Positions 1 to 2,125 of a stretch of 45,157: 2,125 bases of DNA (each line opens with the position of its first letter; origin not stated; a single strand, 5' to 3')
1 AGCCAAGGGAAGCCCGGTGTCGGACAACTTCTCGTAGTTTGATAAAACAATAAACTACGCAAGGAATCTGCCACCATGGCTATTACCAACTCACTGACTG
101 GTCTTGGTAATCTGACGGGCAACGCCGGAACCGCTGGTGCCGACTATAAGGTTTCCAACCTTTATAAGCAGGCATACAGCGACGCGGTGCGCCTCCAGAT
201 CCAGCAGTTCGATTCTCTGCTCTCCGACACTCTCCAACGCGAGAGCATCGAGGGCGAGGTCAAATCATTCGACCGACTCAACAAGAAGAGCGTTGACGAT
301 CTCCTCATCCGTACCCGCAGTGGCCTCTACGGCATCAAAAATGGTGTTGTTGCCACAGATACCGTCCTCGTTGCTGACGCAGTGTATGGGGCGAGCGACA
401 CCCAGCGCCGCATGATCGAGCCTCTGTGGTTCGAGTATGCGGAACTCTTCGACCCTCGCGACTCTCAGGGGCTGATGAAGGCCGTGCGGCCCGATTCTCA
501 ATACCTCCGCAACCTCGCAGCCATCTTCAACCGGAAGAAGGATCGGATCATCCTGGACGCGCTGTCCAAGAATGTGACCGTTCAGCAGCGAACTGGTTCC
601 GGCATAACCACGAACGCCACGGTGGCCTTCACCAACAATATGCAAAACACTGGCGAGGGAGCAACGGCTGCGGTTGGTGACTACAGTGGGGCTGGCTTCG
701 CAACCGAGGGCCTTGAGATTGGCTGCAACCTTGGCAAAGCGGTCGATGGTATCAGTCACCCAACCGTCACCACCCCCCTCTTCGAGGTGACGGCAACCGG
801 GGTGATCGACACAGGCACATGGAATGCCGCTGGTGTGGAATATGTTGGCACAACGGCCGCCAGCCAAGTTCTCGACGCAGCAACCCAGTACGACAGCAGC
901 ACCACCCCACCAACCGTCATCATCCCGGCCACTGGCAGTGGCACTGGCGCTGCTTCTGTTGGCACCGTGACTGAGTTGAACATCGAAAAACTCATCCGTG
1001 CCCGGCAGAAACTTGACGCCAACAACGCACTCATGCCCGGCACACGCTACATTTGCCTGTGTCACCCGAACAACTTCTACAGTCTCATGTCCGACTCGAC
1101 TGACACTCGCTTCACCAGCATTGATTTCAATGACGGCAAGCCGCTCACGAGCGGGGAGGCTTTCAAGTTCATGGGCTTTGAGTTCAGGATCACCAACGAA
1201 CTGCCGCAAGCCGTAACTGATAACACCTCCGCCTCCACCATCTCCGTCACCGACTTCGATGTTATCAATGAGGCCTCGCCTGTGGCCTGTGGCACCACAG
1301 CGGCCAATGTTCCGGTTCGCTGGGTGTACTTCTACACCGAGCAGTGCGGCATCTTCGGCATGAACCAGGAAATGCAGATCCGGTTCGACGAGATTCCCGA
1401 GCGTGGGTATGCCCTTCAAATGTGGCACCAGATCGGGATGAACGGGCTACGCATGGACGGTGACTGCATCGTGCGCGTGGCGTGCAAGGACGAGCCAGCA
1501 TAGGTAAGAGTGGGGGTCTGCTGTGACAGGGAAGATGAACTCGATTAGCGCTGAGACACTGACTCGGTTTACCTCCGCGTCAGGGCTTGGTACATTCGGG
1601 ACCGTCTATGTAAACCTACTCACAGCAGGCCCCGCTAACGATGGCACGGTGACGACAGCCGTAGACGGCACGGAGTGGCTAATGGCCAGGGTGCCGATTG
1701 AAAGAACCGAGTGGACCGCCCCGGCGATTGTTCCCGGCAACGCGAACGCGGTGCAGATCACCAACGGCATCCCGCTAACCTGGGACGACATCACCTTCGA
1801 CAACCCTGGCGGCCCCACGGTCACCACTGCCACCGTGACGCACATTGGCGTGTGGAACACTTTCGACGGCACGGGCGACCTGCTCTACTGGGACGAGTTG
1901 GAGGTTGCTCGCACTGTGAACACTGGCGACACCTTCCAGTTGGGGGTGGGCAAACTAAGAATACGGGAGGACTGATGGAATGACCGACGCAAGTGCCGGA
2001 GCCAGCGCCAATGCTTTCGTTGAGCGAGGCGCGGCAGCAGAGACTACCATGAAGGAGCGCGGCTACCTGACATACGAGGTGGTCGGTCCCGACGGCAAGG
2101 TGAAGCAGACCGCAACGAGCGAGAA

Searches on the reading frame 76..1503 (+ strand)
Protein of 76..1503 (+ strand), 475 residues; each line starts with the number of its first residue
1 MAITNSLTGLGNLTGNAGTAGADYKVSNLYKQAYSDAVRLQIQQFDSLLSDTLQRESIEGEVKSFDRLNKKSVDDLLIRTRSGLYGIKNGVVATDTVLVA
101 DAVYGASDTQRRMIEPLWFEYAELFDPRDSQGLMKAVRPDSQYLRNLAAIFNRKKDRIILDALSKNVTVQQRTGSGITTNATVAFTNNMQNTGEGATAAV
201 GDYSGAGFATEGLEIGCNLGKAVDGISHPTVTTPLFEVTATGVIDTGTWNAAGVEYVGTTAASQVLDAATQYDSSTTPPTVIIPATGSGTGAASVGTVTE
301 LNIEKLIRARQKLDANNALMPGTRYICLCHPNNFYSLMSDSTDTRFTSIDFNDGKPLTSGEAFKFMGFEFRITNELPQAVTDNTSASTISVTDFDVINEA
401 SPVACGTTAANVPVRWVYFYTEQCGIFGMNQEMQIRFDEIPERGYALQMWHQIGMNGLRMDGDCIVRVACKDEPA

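Call 5: search_protein_families(library=phrogs, proteins=[window:76-1503:+], max_evalue=0.001)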
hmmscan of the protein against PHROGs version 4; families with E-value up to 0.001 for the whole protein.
window:76-1503:+ (475 aa): 2 families
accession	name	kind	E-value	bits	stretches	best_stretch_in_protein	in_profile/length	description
phrog_3437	-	head and packaging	4.9e-28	99.2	2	280-472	143-293/294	major head protein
phrog_1357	-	head and packaging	4.9e-05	23.4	1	261-379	142-263/356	major head protein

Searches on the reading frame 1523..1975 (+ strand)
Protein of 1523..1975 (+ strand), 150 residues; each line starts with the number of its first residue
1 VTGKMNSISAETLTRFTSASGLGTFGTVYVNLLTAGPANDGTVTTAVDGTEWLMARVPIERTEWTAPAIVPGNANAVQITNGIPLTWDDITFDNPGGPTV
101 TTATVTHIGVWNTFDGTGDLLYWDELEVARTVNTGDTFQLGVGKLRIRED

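Call 5: search_protein_families(library=phrogs, proteins=[window:1523-1975:+], max_evalue=0.001)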
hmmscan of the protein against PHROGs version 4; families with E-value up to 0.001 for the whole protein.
window:1523-1975:+ (150 aa): 1 family
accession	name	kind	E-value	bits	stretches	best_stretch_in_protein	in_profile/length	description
phrog_240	-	head and packaging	2e-09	38.6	1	26-148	80-187/200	head protein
